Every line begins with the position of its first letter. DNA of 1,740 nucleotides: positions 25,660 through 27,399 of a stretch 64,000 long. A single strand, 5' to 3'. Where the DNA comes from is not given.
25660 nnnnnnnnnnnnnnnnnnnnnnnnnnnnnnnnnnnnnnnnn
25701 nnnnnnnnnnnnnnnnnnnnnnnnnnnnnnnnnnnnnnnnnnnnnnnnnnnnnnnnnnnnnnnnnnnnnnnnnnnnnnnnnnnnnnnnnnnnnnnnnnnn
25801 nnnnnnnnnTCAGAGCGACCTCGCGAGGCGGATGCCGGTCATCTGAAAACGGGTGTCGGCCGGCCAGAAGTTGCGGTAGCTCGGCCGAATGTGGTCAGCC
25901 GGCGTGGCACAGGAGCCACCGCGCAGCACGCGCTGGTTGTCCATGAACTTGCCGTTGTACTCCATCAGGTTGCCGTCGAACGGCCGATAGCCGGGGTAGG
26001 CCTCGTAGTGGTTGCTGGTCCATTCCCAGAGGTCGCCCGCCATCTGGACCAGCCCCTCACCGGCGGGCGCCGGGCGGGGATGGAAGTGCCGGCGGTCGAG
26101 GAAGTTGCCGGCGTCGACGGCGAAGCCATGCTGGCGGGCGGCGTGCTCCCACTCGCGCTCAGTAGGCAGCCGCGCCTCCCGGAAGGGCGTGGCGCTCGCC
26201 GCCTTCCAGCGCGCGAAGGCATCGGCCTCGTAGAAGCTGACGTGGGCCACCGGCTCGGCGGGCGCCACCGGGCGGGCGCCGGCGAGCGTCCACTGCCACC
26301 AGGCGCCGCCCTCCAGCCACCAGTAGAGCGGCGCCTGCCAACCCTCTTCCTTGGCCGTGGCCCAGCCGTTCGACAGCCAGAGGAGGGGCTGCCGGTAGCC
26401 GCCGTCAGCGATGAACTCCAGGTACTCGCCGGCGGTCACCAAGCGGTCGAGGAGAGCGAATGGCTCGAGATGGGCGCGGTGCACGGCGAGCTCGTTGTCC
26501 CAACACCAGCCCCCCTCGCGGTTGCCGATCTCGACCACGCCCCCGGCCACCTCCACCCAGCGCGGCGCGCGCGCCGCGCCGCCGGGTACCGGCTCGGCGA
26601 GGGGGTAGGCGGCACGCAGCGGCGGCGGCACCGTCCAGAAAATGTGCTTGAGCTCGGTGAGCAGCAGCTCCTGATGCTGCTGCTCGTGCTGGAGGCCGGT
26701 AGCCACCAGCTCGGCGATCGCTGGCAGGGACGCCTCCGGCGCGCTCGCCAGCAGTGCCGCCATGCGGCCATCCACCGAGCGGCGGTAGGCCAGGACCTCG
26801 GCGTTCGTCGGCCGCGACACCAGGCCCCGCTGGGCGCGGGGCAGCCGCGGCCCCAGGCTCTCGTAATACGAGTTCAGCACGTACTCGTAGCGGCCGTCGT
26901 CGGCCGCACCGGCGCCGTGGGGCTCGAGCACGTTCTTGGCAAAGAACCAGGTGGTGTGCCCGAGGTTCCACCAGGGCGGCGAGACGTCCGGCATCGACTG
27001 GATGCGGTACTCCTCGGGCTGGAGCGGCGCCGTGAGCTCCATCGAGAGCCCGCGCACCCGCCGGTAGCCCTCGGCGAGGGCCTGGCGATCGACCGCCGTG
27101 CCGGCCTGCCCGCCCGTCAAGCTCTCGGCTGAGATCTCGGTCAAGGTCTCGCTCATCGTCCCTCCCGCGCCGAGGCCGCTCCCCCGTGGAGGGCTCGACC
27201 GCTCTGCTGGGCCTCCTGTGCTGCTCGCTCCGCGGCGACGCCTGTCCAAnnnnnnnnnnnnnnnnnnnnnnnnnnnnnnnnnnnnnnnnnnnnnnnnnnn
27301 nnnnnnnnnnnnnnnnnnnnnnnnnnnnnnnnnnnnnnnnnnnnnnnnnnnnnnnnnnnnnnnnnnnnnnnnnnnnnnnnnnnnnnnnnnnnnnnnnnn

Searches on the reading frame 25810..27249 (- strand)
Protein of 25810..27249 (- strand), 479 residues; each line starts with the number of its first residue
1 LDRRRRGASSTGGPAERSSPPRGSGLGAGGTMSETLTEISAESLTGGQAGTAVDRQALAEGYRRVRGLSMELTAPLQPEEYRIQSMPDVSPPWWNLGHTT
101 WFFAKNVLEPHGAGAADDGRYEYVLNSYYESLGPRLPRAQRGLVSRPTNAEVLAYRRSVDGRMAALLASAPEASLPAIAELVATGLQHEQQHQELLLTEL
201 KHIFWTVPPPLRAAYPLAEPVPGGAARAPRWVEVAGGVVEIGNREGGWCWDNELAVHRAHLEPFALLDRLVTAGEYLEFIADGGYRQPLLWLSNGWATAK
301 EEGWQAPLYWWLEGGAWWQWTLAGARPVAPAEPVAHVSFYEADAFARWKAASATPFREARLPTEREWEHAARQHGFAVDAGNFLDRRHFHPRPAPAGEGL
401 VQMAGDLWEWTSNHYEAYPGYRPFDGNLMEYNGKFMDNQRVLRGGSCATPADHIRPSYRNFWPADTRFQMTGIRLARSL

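Call 3: search_protein_families(library=pfam, proteins=[window:25810-27249:-])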
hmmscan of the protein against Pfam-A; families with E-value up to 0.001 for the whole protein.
window:25810-27249:- (479 aa): 2 families
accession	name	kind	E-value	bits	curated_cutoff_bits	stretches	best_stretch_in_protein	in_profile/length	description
PF03781.23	FGE-sulfatase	-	2.2e-36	126.3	23.3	2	228-373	2-124/255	Sulfatase-modifying factor enzyme 1-like domain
PF12867.12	DinB_2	-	2.1e-11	44.8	24.8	1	63-195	3-127/128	DinB superfamily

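Call 4: search_protein_families(library=ncbifam, proteins=[window:25810-27249:-])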
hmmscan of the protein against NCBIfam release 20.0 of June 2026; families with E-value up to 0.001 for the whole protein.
window:25810-27249:- (479 aa): 5 families
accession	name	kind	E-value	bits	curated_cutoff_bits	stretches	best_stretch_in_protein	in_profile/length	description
TIGR03440.2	egtB_TIGR03440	equivalog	2.2e-148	494.8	360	1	59-476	2-413/413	ergothioneine biosynthesis protein EgtB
NF041186.1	SenA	equivalog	1.6e-91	307.6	420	1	53-476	3-381/382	selenoneine synthase SenA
TIGR04344.1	ovoA_Nterm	equivalog_domain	2.9e-32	112.1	400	1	145-475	103-443/444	5-histidylcysteine sulfoxide synthase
TIGR03525.2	GldK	equivalog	3.9e-09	36.3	350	0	333-373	221-270/408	T9SS ring complex lipoprotein PorK/GldK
TIGR04373.1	egtB_X_signatur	signature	2.1e-08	34.1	71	1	430-474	3-47/50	EgtB-related enzyme signature domain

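Call 11: find_homologous_proteins(query=window:25810-27249:-, max_evalue=1e-30)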
Query window:25810-27249:- (479 aa): 8000 proteins with E <= 1e-30 among 8000 candidates; the best 120 are listed.
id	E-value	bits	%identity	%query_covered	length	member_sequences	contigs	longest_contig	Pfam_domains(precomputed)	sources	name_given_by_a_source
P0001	0.0e+0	1033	99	94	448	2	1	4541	PF12867.13,PF03781.23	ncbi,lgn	-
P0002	8.7e-193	660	67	89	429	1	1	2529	PF12867.13,PF03781.23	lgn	-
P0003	2.0e-191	655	68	89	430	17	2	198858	PF12867.13,PF03781.23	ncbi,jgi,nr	ncbi:MAG TPA: ergothioneine biosynthesis protein EgtB [Thermoanaerobaculia bacterium]|jgi:ergothione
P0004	2.3e-191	655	67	88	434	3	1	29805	PF12867.13,PF03781.23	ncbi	-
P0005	5.2e-189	647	67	89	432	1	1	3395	PF12867.13,PF03781.23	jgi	jgi:ergothioneine biosynthesis protein EgtB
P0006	1.7e-188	646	68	89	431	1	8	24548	PF12867.13,PF03781.23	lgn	-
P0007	3.1e-188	645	67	89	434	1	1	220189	PF12867.13,PF03781.23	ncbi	-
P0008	1.1e-187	643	65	92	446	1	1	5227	PF12867.13,PF03781.23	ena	-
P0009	3.0e-187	642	67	89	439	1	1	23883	PF12867.13,PF03781.23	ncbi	-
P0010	1.5e-186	639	66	89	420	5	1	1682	PF12867.13,PF03781.23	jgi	-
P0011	1.5e-186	639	67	89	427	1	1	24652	PF12867.13,PF03781.23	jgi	jgi:ergothioneine biosynthesis protein EgtB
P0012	1.8e-186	639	67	89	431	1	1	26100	PF12867.13,PF03781.23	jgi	jgi:ergothioneine biosynthesis protein EgtB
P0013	4.3e-186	638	67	89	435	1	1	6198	PF12867.13,PF03781.23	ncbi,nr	ncbi:MAG TPA: ergothioneine biosynthesis protein EgtB [Thermoanaerobaculia bacterium]|nr:ergothionei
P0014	7.1e-186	637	67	89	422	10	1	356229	PF12867.13,PF03781.23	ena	-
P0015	1.5e-185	636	66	90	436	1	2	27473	PF12867.13,PF03781.23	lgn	-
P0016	1.9e-185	636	66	89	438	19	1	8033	PF12867.13,PF03781.23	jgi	jgi:ergothioneine biosynthesis protein EgtB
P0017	9.7e-185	633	66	89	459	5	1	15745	PF12867.13,PF03781.23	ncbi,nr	ncbi:MAG: ergothioneine biosynthesis protein EgtB [Acidobacteriota bacterium]|nr:ergothioneine biosy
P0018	1.0e-184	633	68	89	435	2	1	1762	PF12867.13,PF03781.23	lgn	-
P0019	1.2e-184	633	67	90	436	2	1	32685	PF12867.13,PF03781.23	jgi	jgi:ergothioneine biosynthesis protein EgtB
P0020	1.4e-184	633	66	89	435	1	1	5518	PF12867.13,PF03781.23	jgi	jgi:ergothioneine biosynthesis protein EgtB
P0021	2.3e-184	632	66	89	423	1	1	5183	PF12867.13,PF03781.23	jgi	jgi:ergothioneine biosynthesis protein EgtB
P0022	3.5e-184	631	66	89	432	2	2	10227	PF12867.13,PF03781.23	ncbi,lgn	-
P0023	4.1e-184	631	66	89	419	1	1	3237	PF12867.13,PF03781.23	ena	-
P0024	6.9e-184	630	65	89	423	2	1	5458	PF12867.13,PF03781.23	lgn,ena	-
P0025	7.2e-184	630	67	89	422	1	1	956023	PF12867.13,PF03781.23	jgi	jgi:ergothioneine biosynthesis protein EgtB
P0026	8.3e-184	630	66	89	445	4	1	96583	PF12867.13,PF03781.23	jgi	jgi:ergothioneine biosynthesis protein EgtB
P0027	1.1e-183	630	66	89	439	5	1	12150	PF12867.13,PF03781.23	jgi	-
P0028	1.2e-183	630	67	89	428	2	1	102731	PF12867.13,PF03781.23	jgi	jgi:ergothioneine biosynthesis protein EgtB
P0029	2.4e-183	629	66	89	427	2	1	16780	PF12867.13,PF03781.23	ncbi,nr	ncbi:MAG: ergothioneine biosynthesis protein EgtB [Acidobacteria bacterium]|nr:MAG: ergothioneine bi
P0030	3.0e-183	628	66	89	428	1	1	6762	PF12867.13,PF03781.23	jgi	jgi:ergothioneine biosynthesis protein EgtB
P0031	7.0e-183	627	66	89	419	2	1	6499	PF12867.13,PF03781.23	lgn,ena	-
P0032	7.4e-183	627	66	89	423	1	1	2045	PF12867.13,PF03781.23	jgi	jgi:ergothioneine biosynthesis protein EgtB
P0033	7.5e-183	627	67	89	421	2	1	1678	PF12867.13,PF03781.23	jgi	jgi:ergothioneine biosynthesis protein EgtB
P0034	8.6e-183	627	65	89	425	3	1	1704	PF12867.13,PF03781.23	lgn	-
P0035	1.0e-182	627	66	89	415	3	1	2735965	PF12867.13,PF03781.23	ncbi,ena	-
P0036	1.1e-182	626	66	89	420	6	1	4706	PF12867.13,PF03781.23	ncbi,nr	ncbi:MAG TPA: ergothioneine biosynthesis protein EgtB [Thermoanaerobaculia bacterium]|nr:ergothionei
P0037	1.2e-182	626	64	89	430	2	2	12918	PF12867.13,PF03781.23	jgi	jgi:ergothioneine biosynthesis protein EgtB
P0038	1.6e-182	626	67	89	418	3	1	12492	PF12867.13,PF03781.23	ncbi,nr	ncbi:MAG TPA: ergothioneine biosynthesis protein EgtB [Thermoanaerobaculia bacterium]|nr:ergothionei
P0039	2.5e-182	625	65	90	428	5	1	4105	PF12867.13,PF03781.23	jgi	jgi:ergothioneine biosynthesis protein EgtB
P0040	2.6e-182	625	65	89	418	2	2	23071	PF12867.13,PF03781.23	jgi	jgi:ergothioneine biosynthesis protein EgtB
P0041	2.6e-182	625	66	89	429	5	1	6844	PF12867.13,PF03781.23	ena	-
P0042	3.7e-182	625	66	89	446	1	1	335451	PF12867.13,PF03781.23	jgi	jgi:ergothioneine biosynthesis protein EgtB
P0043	4.0e-182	625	65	89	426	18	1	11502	PF12867.13,PF03781.23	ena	-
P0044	5.6e-182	624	66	89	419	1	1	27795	PF12867.13,PF03781.23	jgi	jgi:ergothioneine biosynthesis protein EgtB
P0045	5.7e-182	624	66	89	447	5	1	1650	PF12867.13,PF03781.23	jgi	jgi:ergothioneine biosynthesis protein EgtB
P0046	8.9e-182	623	65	89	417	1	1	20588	PF12867.13,PF03781.23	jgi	jgi:ergothioneine biosynthesis protein EgtB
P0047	1.1e-181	623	65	89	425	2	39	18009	PF12867.13,PF03781.23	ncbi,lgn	ncbi:MAG TPA: ergothioneine biosynthesis protein EgtB [Thermoanaerobaculia bacterium]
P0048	1.3e-181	623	65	89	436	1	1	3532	PF12867.13,PF03781.23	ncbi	ncbi:MAG TPA: ergothioneine biosynthesis protein EgtB [Thermoanaerobaculia bacterium]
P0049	1.3e-181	623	63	90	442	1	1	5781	PF12867.13,PF03781.23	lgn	-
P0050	1.9e-181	622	67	89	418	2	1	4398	PF12867.13,PF03781.23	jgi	jgi:ergothioneine biosynthesis protein EgtB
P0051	2.3e-181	622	65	89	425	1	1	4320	PF12867.13,PF03781.23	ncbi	-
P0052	2.8e-181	622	65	90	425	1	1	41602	PF12867.13,PF03781.23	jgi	jgi:ergothioneine biosynthesis protein EgtB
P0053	3.0e-181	622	66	89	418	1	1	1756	PF12867.13,PF03781.23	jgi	jgi:ergothioneine biosynthesis protein EgtB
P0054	3.1e-181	622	65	89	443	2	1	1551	PF12867.13,PF03781.23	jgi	jgi:ergothioneine biosynthesis protein EgtB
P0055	3.4e-181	622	64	89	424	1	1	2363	PF12867.13,PF03781.23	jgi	jgi:ergothioneine biosynthesis protein EgtB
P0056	3.6e-181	621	65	89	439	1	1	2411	PF12867.13,PF03781.23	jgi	jgi:ergothioneine biosynthesis protein EgtB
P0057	3.6e-181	621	65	89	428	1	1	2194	PF12867.13,PF03781.23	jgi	jgi:ergothioneine biosynthesis protein EgtB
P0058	4.5e-181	621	64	89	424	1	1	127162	PF12867.13,PF03781.23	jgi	jgi:ergothioneine biosynthesis protein EgtB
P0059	4.8e-181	621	66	89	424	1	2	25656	PF12867.13,PF03781.23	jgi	jgi:ergothioneine biosynthesis protein EgtB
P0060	4.9e-181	621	65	89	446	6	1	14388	PF12867.13,PF03781.23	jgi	jgi:ergothioneine biosynthesis protein EgtB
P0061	5.5e-181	621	65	89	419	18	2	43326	PF12867.13,PF03781.23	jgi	-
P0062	6.2e-181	621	66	89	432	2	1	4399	PF12867.13,PF03781.23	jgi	jgi:ergothioneine biosynthesis protein EgtB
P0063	6.6e-181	621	65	89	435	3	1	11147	PF12867.13,PF03781.23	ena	-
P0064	7.5e-181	620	66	89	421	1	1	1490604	PF12867.13,PF03781.23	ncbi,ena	-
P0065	8.6e-181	620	65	89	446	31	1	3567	PF12867.13,PF03781.23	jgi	-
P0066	1.0e-180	620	64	89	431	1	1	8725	PF12867.13,PF03781.23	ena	-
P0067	1.0e-180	620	66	90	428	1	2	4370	PF12867.13,PF03781.23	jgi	jgi:ergothioneine biosynthesis protein EgtB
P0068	1.1e-180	620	65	88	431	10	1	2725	PF12867.13,PF03781.23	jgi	jgi:ergothioneine biosynthesis protein EgtB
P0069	1.2e-180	620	64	89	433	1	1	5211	PF12867.13,PF03781.23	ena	-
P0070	1.3e-180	620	64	89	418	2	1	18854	PF12867.13,PF03781.23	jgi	jgi:ergothioneine biosynthesis protein EgtB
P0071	1.5e-180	619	65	89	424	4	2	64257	PF12867.13,PF03781.23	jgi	-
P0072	1.7e-180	619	65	89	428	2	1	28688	PF12867.13,PF03781.23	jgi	-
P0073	2.5e-180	619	65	90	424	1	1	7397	PF12867.13,PF03781.23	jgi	jgi:ergothioneine biosynthesis protein EgtB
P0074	3.2e-180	618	64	89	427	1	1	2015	PF12867.13,PF03781.23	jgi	jgi:ergothioneine biosynthesis protein EgtB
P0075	3.5e-180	618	65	89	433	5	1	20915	PF12867.13,PF03781.23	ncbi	-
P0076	4.2e-180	618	66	89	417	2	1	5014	PF12867.13,PF03781.23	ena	-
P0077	4.7e-180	618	64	89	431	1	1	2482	PF12867.13,PF03781.23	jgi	jgi:ergothioneine biosynthesis protein EgtB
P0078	6.0e-180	617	65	87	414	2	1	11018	PF12867.13,PF03781.23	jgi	jgi:ergothioneine biosynthesis protein EgtB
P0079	6.4e-180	617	65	89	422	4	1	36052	PF12867.13,PF03781.23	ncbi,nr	ncbi:MAG TPA: ergothioneine biosynthesis protein EgtB [Thermoanaerobaculia bacterium]|nr:ergothionei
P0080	6.7e-180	617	63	90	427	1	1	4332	PF12867.13,PF03781.23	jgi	jgi:ergothioneine biosynthesis protein EgtB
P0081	9.3e-180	617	66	89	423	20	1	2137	PF12867.13,PF03781.23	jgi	jgi:ergothioneine biosynthesis protein EgtB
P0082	9.6e-180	617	66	89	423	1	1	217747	PF12867.13,PF03781.23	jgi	jgi:ergothioneine biosynthesis protein EgtB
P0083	1.1e-179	617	64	89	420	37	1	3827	PF12867.13,PF03781.23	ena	-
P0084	1.3e-179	616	65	89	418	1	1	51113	PF12867.13,PF03781.23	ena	-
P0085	1.4e-179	616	63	93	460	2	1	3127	PF12867.13,PF03781.23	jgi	-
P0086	1.8e-179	616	64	90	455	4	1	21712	PF12867.13,PF03781.23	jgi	jgi:ergothioneine biosynthesis protein EgtB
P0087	1.9e-179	616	65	89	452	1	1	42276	PF12867.13,PF03781.23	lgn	-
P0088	2.0e-179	616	65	89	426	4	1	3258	PF12867.13,PF03781.23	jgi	jgi:ergothioneine biosynthesis protein EgtB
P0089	2.0e-179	616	64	89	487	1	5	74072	PF12867.13,PF03781.23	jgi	jgi:ergothioneine biosynthesis protein EgtB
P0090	2.0e-179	616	62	89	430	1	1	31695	PF12867.13,PF03781.23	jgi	jgi:ergothioneine biosynthesis protein EgtB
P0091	2.2e-179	616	64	89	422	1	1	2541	PF12867.13,PF03781.23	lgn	-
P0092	2.3e-179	616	64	89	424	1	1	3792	PF12867.13,PF03781.23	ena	-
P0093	2.3e-179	616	65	89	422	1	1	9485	PF12867.13,PF03781.23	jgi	jgi:ergothioneine biosynthesis protein EgtB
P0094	2.4e-179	615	65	89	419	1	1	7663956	PF12867.13,PF03781.23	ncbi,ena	-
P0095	2.4e-179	615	65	89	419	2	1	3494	PF12867.13,PF03781.23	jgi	jgi:ergothioneine biosynthesis protein EgtB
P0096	2.5e-179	615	64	89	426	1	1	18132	PF12867.13,PF03781.23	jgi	jgi:ergothioneine biosynthesis protein EgtB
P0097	2.7e-179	615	65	89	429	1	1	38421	PF12867.13,PF03781.23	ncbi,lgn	ncbi:MAG: ergothioneine biosynthesis protein EgtB [Acidobacteriota bacterium]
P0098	3.1e-179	615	66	89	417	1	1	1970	PF12867.13,PF03781.23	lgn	-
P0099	3.4e-179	615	66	89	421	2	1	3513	PF12867.13,PF03781.23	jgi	jgi:ergothioneine biosynthesis protein EgtB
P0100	4.3e-179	615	64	89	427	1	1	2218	PF12867.13,PF03781.23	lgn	-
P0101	4.9e-179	614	65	89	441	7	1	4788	PF12867.13,PF03781.23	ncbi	-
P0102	5.2e-179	614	65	89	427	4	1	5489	PF12867.13,PF03781.23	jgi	-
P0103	5.4e-179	614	64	89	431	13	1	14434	PF12867.13,PF03781.23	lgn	-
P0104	6.6e-179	614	63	92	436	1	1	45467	PF12867.13,PF03781.23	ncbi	-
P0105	7.6e-179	614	65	89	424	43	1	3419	PF12867.13,PF03781.23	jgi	jgi:ergothioneine biosynthesis protein EgtB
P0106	8.0e-179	614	64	89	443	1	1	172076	PF12867.13,PF03781.23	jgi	jgi:ergothioneine biosynthesis protein EgtB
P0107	8.0e-179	614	66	89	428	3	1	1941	PF12867.13,PF03781.23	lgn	-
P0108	1.0e-178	613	65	89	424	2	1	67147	PF12867.13,PF03781.23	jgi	jgi:ergothioneine biosynthesis protein EgtB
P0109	1.0e-178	613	63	89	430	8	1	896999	PF12867.13,PF03781.23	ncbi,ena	-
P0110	1.4e-178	613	65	89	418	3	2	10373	PF12867.13,PF03781.23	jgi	-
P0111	1.5e-178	613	65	89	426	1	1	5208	PF12867.13,PF03781.23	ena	-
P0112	1.6e-178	613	63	89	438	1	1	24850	PF12867.13,PF03781.23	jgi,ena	-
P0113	1.8e-178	613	63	89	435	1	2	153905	PF12867.13,PF03781.23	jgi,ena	-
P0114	2.1e-178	612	66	89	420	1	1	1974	PF12867.13,PF03781.23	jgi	-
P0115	2.5e-178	612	63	89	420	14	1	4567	PF12867.13,PF03781.23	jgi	jgi:ergothioneine biosynthesis protein EgtB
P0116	2.5e-178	612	65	89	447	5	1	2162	PF12867.13,PF03781.23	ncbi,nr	ncbi:MAG: ergothioneine biosynthesis protein EgtB [Acidobacteria bacterium]|nr:ergothioneine biosynt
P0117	2.6e-178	612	64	89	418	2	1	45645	PF12867.13,PF03781.23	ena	-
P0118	3.9e-178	611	64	89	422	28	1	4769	PF12867.13,PF03781.23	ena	-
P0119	5.0e-178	611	65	89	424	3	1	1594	PF12867.13,PF03781.23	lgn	-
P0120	5.2e-178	611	62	89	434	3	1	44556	PF12867.13,PF03781.23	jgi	-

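Call 12: find_encoding_contigs(protein=P0001, flank=10000, max_places=3)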
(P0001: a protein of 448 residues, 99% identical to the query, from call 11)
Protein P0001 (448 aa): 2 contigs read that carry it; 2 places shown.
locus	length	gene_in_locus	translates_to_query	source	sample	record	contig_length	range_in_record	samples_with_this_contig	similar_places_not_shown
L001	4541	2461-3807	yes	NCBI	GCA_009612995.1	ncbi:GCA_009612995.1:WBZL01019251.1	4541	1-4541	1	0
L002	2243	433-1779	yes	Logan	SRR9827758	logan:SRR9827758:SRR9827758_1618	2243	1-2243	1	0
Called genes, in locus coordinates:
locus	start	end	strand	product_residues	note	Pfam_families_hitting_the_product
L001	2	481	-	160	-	?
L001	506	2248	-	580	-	-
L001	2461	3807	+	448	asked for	PF12867:DinB_2, PF03781:FGE-sulfatase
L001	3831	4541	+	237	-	?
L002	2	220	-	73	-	?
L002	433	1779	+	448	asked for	PF12867:DinB_2, PF03781:FGE-sulfatase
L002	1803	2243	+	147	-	?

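Call 13: find_encoding_contigs(protein=P0003, flank=10000, max_places=3)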
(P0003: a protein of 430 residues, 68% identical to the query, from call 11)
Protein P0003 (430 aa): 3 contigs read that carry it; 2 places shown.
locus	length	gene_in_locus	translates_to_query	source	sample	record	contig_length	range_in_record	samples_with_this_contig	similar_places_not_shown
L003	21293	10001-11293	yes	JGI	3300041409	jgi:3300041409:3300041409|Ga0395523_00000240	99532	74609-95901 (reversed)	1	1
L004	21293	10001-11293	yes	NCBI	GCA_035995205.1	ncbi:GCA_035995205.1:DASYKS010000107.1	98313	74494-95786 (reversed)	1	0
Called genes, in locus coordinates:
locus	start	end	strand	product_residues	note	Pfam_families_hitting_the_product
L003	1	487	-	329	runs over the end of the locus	PF00248:Aldo_ket_red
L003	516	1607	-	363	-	PF08240:ADH_N, PF02826:2-Hacid_dh_C (weak), PF00107:ADH_zinc_N, PF13602:ADH_zinc_N_2 (weak)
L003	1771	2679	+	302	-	PF06719:AraC_N, PF00165:HTH_AraC (weak), PF12833:HTH_18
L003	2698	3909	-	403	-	PF00754:F5_F8_type_C (weak), PF00691:OmpA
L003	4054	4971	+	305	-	PF00753:Lactamase_B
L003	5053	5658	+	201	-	PF12019:GspH (weak)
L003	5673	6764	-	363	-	PF01208:URO-D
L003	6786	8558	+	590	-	PF16697:Yop-YscD_cpl, PF00498:FHA, PF00158:Sigma54_activat, PF14532:Sigma54_activ_2, PF25601:AAA_lid_14, PF02954:HTH_8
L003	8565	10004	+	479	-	PF02646:RmuC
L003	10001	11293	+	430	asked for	PF12867:DinB_2, PF03781:FGE-sulfatase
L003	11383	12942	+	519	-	PF13271:DUF4062, PF03781:FGE-sulfatase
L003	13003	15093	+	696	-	PF00350:Dynamin_N, PF01926:MMR_HSR1 (faint)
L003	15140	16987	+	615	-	PF03193:RsgA_GTPase (faint), PF01926:MMR_HSR1 (faint), PF00350:Dynamin_N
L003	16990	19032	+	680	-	PF00350:Dynamin_N, PF01926:MMR_HSR1 (faint)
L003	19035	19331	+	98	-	PF16697:Yop-YscD_cpl (weak), PF00498:FHA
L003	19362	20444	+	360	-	PF01699:Na_Ca_ex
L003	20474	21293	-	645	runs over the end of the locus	PF07995:GSDH, PF00801:PKD, PF18911:PKD_4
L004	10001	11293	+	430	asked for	PF12867:DinB_2, PF03781:FGE-sulfatase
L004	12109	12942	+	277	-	PF03781:FGE-sulfatase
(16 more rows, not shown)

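Call 14: find_encoding_contigs(protein=P0007, flank=10000, max_places=3)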
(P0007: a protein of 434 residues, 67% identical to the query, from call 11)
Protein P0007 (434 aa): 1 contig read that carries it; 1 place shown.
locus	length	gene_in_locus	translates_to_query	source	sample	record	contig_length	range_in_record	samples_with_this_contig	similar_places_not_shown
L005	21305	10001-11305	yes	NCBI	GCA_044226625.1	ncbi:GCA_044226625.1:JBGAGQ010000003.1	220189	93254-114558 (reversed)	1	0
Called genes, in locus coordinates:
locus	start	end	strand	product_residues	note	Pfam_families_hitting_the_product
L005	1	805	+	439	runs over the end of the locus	-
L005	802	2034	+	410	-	PF12704:MacB_PCD, PF02687:FtsX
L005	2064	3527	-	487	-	-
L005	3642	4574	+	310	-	PF00753:Lactamase_B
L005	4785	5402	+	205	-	-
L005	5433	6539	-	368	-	PF01208:URO-D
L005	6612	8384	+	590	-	PF16697:Yop-YscD_cpl, PF00498:FHA, PF00158:Sigma54_activat, PF14532:Sigma54_activ_2, PF07728:AAA_5 (weak), PF25601:AAA_lid_14, PF02954:HTH_8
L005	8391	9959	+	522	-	PF02646:RmuC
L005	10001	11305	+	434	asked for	PF12867:DinB_2, PF03781:FGE-sulfatase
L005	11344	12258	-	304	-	PF13641:Glyco_tranf_2_3, PF00535:Glycos_transf_2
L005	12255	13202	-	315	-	PF00535:Glycos_transf_2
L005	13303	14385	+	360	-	PF01699:Na_Ca_ex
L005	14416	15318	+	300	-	-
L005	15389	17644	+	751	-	PF07690:MFS_1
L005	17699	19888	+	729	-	PF04879:Molybdop_Fe4S4, PF00384:Molybdopterin, PF01568:Molydop_binding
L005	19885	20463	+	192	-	PF00037:Fer4 (faint), PF12797:Fer4_2 (weak), PF12837:Fer4_6 (faint), PF12838:Fer4_7 (faint), PF13237:Fer4_10 (faint), PF13187:Fer4_9 (faint), PF13247:Fer4_11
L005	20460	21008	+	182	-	PF00355:Rieske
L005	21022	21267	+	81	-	PF20540:DUF6755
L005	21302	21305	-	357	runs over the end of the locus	-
